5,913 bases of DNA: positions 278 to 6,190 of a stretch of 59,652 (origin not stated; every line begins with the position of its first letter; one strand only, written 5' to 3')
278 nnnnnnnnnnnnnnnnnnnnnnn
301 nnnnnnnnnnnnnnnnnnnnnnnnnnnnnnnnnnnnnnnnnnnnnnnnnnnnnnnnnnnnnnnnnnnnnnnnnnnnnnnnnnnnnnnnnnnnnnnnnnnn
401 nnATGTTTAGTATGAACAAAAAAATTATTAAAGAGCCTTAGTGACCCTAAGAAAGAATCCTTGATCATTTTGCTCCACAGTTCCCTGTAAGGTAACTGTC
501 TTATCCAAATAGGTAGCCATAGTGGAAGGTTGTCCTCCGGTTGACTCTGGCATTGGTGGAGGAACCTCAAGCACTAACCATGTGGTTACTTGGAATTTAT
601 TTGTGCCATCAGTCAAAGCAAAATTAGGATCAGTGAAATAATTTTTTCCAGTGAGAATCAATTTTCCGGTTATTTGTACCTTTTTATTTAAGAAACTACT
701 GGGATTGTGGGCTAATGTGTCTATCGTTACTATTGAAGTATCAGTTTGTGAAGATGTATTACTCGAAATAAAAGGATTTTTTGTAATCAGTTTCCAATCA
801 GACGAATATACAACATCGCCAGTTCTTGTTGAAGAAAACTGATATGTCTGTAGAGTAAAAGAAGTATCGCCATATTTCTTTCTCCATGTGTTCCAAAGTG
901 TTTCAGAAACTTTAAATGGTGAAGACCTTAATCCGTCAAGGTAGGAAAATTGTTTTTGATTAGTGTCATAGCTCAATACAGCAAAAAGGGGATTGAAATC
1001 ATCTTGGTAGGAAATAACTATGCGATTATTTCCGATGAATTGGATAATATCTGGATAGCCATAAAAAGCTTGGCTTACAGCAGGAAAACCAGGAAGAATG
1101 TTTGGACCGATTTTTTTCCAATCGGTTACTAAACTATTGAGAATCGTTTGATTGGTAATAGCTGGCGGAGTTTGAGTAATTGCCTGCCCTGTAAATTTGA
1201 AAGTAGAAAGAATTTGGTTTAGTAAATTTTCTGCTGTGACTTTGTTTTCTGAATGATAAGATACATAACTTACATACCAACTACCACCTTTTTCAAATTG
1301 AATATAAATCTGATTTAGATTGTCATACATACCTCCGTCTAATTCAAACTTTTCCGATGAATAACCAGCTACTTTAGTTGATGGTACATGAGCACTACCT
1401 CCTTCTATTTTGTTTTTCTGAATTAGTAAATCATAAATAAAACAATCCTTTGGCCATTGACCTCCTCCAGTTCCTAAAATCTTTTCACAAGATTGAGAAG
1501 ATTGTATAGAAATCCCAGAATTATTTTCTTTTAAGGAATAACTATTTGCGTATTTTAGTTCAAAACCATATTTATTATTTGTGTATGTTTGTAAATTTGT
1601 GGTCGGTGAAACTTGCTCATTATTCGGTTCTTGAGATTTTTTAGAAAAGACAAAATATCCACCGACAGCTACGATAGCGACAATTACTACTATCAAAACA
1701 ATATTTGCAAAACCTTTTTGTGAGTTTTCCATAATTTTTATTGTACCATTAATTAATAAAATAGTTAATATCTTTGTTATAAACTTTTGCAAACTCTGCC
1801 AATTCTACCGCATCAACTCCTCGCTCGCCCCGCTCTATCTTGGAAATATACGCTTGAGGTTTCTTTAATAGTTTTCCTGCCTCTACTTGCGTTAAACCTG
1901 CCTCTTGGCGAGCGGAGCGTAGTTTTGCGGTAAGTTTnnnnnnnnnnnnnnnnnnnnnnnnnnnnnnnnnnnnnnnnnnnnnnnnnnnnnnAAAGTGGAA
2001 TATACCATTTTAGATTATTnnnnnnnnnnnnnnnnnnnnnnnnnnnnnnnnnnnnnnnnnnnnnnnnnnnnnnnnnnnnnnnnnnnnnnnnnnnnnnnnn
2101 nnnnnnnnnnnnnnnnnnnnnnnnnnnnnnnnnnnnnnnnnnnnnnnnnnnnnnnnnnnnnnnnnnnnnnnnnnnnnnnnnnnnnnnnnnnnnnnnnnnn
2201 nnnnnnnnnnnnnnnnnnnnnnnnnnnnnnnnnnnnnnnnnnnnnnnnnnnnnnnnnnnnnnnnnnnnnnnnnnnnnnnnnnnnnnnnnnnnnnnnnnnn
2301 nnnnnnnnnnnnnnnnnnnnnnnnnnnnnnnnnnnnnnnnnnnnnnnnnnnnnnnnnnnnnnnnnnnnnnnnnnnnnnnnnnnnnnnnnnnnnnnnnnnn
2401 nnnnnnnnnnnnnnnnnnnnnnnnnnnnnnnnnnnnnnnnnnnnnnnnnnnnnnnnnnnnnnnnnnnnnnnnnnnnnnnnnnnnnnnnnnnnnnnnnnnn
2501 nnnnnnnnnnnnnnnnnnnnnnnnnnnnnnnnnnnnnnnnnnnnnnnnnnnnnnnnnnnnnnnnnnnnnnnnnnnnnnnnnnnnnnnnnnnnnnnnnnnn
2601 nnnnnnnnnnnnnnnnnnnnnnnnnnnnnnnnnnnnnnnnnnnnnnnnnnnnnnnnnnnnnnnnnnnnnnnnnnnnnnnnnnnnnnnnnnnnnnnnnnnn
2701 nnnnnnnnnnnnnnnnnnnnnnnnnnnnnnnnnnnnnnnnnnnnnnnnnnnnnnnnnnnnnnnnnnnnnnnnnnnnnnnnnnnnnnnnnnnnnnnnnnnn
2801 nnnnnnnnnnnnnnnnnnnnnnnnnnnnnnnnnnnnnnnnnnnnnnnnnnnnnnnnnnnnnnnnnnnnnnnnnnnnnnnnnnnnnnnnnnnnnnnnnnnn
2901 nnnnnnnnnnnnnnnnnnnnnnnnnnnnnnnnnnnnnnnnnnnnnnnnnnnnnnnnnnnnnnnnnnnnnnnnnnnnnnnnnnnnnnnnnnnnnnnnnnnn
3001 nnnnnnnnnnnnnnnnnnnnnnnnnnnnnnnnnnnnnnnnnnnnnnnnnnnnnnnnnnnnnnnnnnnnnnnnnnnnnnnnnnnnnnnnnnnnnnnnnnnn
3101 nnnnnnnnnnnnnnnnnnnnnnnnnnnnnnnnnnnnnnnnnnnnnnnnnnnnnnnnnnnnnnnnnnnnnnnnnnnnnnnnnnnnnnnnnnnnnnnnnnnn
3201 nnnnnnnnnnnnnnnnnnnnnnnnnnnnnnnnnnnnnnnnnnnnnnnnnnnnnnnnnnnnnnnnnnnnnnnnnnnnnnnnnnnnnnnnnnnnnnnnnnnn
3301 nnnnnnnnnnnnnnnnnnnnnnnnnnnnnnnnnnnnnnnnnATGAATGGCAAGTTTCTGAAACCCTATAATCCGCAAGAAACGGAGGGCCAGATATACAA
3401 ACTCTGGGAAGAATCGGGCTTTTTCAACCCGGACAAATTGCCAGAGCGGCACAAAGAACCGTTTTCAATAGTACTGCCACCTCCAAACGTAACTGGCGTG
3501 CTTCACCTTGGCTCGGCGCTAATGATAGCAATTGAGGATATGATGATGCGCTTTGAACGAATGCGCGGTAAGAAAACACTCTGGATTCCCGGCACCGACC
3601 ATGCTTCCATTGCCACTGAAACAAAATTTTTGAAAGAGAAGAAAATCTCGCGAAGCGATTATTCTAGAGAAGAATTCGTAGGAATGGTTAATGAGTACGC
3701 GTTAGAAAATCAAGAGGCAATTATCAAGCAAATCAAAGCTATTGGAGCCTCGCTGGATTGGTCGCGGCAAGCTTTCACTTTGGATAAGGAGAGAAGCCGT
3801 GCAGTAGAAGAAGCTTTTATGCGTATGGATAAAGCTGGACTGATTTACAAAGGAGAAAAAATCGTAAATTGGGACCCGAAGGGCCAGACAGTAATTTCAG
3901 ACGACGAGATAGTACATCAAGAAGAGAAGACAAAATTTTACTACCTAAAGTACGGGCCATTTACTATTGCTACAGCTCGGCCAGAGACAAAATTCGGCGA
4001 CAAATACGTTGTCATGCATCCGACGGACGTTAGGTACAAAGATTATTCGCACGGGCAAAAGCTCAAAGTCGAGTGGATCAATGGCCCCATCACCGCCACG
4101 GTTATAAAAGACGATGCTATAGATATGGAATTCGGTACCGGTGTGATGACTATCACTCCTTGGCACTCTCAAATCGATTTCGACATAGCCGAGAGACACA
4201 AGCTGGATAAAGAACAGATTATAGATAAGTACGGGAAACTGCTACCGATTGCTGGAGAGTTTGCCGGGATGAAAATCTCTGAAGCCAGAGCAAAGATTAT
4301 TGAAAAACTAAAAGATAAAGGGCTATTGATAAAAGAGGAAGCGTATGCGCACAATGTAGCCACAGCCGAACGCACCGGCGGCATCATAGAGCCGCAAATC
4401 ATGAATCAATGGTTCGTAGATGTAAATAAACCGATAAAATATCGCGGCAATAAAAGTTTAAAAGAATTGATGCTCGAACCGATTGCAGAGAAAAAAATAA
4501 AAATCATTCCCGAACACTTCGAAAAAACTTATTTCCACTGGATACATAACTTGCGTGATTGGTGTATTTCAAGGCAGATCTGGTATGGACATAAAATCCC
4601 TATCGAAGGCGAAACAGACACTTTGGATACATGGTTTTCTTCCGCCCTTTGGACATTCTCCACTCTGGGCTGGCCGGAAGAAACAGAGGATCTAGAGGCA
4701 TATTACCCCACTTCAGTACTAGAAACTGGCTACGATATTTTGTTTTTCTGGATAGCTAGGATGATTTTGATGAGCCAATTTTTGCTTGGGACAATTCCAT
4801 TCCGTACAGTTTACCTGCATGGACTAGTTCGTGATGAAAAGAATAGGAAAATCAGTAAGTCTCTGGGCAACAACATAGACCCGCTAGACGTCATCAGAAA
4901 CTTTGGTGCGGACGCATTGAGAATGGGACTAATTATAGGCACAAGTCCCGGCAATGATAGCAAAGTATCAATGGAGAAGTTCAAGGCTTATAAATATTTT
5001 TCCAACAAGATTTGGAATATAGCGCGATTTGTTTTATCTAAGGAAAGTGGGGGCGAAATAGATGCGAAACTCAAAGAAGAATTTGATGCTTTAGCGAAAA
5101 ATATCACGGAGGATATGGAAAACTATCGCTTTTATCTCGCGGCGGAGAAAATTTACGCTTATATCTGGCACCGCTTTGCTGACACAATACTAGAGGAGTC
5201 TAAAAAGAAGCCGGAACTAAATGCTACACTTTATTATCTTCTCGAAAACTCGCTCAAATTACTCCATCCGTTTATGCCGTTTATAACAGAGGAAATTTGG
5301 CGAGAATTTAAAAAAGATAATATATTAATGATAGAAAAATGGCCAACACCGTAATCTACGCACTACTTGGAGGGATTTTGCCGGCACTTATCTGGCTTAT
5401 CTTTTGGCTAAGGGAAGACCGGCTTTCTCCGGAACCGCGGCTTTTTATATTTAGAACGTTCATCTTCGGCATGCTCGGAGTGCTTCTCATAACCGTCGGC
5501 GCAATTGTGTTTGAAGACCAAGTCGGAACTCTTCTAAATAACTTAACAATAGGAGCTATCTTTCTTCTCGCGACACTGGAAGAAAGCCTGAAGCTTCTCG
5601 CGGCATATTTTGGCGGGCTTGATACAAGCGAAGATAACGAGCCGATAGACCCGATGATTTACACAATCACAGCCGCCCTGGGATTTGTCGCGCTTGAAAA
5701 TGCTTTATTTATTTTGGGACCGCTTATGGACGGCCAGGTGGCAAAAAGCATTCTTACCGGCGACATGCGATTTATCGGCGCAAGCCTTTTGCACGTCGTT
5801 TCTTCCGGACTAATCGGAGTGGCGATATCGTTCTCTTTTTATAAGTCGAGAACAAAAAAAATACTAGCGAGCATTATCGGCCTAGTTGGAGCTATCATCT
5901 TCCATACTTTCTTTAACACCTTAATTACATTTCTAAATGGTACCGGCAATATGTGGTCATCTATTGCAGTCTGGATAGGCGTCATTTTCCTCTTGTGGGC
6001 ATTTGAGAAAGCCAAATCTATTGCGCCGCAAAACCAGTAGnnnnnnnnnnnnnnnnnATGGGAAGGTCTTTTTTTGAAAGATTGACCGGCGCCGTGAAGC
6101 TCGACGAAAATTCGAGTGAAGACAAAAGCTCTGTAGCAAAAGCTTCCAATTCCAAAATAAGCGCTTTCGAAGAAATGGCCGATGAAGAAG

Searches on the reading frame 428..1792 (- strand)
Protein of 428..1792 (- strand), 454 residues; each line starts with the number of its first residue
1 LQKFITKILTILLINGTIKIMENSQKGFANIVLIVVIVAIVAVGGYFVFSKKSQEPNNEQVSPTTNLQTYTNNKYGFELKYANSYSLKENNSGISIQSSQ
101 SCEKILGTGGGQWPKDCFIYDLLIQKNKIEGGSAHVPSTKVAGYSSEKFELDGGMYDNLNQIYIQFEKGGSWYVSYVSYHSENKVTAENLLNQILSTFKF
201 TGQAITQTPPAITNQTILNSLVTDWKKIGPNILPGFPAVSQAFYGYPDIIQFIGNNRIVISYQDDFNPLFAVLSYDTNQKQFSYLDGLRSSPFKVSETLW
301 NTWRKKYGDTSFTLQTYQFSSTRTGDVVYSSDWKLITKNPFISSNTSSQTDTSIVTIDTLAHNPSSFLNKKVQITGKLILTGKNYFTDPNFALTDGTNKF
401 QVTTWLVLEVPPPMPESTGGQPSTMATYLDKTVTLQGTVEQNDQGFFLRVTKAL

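Call 67: search_protein_families(library=pfam, proteins=[window:428-1792:-], max_evalue=0.0001)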
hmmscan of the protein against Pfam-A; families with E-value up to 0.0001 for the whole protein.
window:428-1792:- (454 aa): 1 family
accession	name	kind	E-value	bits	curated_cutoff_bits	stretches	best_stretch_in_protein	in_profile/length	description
PF18933.6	PsbP_2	-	9.1e-05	23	27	1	34-92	1-69/184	PsbP-like protein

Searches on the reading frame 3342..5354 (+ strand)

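Call 67: search_protein_families(library=pfam, proteins=[window:3342-5354:+], max_evalue=0.0001)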
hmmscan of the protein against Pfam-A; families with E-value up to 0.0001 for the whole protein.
window:3342-5354:+ (670 aa): 3 families
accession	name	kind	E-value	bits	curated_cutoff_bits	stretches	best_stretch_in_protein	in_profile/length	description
PF00133.28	tRNA-synt_1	-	2.7e-117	392.5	22.7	2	17-421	1-245/414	tRNA synthetases class I (I, L, M and V)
PF08264.19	Anticodon_1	-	4.7e-26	91.9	25.1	1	577-668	4-105/148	Anticodon-binding domain of tRNA ligase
PF09334.17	tRNA-synt_1g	-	5.2e-21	75.3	20.1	2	384-549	202-373/391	tRNA synthetases class I (M)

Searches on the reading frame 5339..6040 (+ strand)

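Call 67: search_protein_families(library=pfam, proteins=[window:5339-6040:+], max_evalue=0.0001)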
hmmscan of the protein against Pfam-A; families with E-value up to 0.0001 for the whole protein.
window:5339-6040:+ (233 aa): 1 family
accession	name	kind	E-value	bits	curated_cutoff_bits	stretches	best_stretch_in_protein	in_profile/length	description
PF13367.11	PrsW-protease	-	2.3e-24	86.5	23.5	1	32-219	1-194/196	PrsW family intramembrane metalloprotease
